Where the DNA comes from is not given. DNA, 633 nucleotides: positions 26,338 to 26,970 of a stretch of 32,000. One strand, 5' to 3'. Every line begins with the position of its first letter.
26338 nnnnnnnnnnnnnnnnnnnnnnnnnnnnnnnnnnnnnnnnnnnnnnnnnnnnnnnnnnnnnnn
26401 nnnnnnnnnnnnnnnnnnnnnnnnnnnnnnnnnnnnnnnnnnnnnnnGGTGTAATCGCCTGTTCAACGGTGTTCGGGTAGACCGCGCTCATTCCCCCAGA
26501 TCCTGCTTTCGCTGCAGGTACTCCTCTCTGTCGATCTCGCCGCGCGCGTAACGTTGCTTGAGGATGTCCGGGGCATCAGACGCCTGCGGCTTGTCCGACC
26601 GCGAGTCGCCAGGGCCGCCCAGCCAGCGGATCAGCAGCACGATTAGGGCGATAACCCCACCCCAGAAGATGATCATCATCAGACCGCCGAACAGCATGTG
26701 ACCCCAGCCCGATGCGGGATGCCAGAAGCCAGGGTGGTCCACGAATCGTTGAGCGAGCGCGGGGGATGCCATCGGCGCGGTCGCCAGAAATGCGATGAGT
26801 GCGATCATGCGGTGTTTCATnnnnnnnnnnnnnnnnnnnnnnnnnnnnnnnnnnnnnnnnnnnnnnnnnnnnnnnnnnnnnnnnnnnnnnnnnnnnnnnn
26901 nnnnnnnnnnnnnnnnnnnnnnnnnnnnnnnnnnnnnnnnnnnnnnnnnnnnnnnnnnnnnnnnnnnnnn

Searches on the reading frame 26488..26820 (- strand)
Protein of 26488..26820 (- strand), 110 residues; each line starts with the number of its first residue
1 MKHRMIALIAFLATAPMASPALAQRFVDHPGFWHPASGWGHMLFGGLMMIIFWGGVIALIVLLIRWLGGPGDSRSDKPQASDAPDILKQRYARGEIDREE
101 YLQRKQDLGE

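Call 3: search_protein_families(library=pfam, proteins=[window:26488-26820:-], max_evalue=0.1)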
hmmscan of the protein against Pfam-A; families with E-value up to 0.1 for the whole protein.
window:26488-26820:- (110 aa): 6 families
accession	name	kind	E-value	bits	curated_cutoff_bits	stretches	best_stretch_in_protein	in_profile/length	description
PF09851.14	SHOCT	-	1.3e-08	34.7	27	1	86-108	5-27/28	Short C-terminal domain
PF18495.6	VbhA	-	0.0045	17.4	25.9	1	88-104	27-43/47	Antitoxin VbhA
PF04956.18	TrbC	-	0.0081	16.8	27.9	1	3-69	10-71/98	TrbC/VIRB2 pilin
PF05120.17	GvpG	-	0.016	15.8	30.6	1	87-108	40-61/67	Gas vesicle protein G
PF25592.1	DUF7937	-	0.019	14.3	31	1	11-64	250-299/402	Domain of unknown function (DUF7937)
PF08044.16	DUF1707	-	0.077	13.5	27.6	0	83-106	11-34/53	DUF1707 SHOCT-like domain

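Call 4: search_protein_families(library=ncbifam, proteins=[window:26488-26820:-], max_evalue=0.1)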
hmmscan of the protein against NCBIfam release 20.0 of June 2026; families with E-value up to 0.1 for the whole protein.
window:26488-26820:- (110 aa): 0 families

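Call 33: search_dna_similar(query=window:26488-26820:-, collection=plasmids, mode=protein, max_rows=25)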
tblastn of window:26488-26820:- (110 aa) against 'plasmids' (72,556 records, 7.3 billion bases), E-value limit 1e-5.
Records with a match: 97; places in all: 98; records where one place covers at least 80% of the query: 50.
Best place of each record, by identity: 60-80% 1; <60% 96.
By first word of the organism name: Rhodococcus 20; Phaeobacter 18; Roseovarius 7; Dinoroseobacter 6; Streptomyces 6; Leisingera 3; Aliiroseovarius 3; Rhizobium 2; Martelella 2; Halobacterium 2; and 27 more.
By predicted mobility (MOB-suite, as given by PLSDB): conjugative 42; non-mobilizable 42; mobilizable 13.
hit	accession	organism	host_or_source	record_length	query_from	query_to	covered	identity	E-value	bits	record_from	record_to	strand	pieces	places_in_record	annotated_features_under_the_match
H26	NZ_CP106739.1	Roseovarius pelagicus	cell culture,Arctic seawater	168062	1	108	98%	44.0%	6e-14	73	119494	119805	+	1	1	SHOCT domain-containing protein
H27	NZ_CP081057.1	Leisingera aquaemixtae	-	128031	3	110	98%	42.2%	3e-14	74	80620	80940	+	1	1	SHOCT domain-containing protein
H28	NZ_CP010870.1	Actibacterium sp. EMB200-NS6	cell culture,oil contaminated tidal flat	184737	2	110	99%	41.6%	2e-11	66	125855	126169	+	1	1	SHOCT domain-containing protein | ATP-binding protein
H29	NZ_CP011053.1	Halomonas sp. KO116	Nile Delta Mediterranean Sea surface ...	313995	36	107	65%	61.6%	2e-18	86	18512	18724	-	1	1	SHOCT domain-containing protein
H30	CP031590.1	Marinibacterium anthonyi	Isolate culture,marine surface water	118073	2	110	99%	40.7%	2e-11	66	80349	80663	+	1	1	hypothetical protein | envZ_5: Osmolarity sensor protein EnvZ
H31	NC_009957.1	Dinoroseobacter shibae DFL 12 = DSM 16493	-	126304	2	110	99%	40.7%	2e-11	66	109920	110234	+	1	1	SHOCT domain-containing protein | ATP-binding protein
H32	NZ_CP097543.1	Dinoroseobacter shibae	Prorocentrum lima,pure culture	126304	2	110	99%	40.7%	2e-11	66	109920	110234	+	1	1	SHOCT domain-containing protein | ATP-binding protein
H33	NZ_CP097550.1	Dinoroseobacter shibae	Alexandrium ostenfeldii,pure culture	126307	2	110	99%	40.7%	2e-11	66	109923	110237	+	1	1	SHOCT domain-containing protein | ATP-binding protein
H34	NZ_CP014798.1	Salipiger profundus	single cell,environmental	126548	2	110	99%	40.7%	2e-11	66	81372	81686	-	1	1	SHOCT domain-containing protein | ATP-binding protein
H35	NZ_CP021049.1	Phaeobacter gallaeciensis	cell culture,Pacific plankton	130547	2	110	99%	40.7%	2e-11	66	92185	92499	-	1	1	SHOCT domain-containing protein | ATP-binding protein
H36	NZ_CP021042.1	Phaeobacter gallaeciensis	cell culture,Pacific plankton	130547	2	110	99%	40.7%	2e-11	66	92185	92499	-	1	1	SHOCT domain-containing protein | ATP-binding protein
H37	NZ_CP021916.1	Sagittula sp. P11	cell culture,sulfidic waters (60 m) ...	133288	2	110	99%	40.7%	2e-11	66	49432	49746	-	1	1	SHOCT domain-containing protein | ATP-binding protein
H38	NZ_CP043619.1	Pukyongiella litopenaei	Penaeus vannamei (shrimp),cultured ...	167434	2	110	99%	40.7%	2e-11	66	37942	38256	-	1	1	SHOCT domain-containing protein | ATP-binding protein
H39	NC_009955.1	Dinoroseobacter shibae DFL 12 = DSM 16493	-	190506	2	110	99%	40.7%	2e-11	66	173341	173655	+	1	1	SHOCT domain-containing protein | ATP-binding protein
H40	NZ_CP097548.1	Dinoroseobacter shibae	Alexandrium ostenfeldii,pure culture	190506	2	110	99%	40.7%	2e-11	66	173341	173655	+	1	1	SHOCT domain-containing protein | ATP-binding protein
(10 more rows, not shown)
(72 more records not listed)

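Call 35: get_annotated_region(hit=H31, flank=8000)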
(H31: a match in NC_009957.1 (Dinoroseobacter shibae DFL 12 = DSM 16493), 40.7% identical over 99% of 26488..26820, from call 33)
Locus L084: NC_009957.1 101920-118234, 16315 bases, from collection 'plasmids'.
description: Dinoroseobacter shibae DFL 12 = DSM 16493 plasmid pDSHI03, complete sequence
organism: Dinoroseobacter shibae DFL 12 = DSM 16493 (NCBI taxid 398580)
taxonomy: Bacteria; Pseudomonadota; Alphaproteobacteria; Rhodobacterales; Roseobacteraceae; Dinoroseobacter; Dinoroseobacter shibae; Dinoroseobacter shibae DFL 12 = DSM 16493
host: -; source: -; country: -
typing (MOB-suite, as given by PLSDB): conjugative; replicon rep_cluster_599; relaxase MOBP; mating-pair formation MPF_T
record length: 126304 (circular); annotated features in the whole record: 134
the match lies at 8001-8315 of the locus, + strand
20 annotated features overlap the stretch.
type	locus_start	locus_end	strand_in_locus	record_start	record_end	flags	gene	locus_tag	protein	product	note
CDS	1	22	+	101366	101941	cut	-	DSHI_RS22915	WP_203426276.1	IS630 family transposase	-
CDS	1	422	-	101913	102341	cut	-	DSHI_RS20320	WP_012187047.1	hypothetical protein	-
CDS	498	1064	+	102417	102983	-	-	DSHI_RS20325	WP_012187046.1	Crp/Fnr family transcriptional regulator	GO:0006355 - regulation of DNA-templated transcription [Evidence IEA]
CDS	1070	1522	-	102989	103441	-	-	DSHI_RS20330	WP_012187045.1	DUF411 domain-containing protein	-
CDS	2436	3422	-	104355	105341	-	-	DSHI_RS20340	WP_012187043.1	cation diffusion facilitator family transporter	-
CDS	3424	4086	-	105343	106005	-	-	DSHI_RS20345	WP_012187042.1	VTT domain-containing protein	-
CDS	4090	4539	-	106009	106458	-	-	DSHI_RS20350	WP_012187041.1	DUF6010 family protein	-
CDS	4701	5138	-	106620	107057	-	-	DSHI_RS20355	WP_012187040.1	ion channel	-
CDS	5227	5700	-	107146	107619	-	-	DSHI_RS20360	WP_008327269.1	rhodanese-like domain-containing protein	-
CDS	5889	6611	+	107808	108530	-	-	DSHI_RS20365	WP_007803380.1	response regulator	GO:0000160 - phosphorelay signal transduction system [Evidence IEA]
CDS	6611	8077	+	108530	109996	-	-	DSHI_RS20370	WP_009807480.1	ATP-binding protein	-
CDS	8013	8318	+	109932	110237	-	-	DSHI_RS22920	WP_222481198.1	SHOCT domain-containing protein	-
CDS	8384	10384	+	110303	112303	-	-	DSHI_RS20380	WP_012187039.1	heme lyase CcmF/NrfE family subunit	-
CDS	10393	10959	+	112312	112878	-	-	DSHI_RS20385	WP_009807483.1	DsbE family thiol:disulfide interchange protein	GO:0017004 - cytochrome complex assembly [Evidence IEA]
CDS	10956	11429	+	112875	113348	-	-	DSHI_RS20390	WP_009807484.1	cytochrome c-type biogenesis protein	-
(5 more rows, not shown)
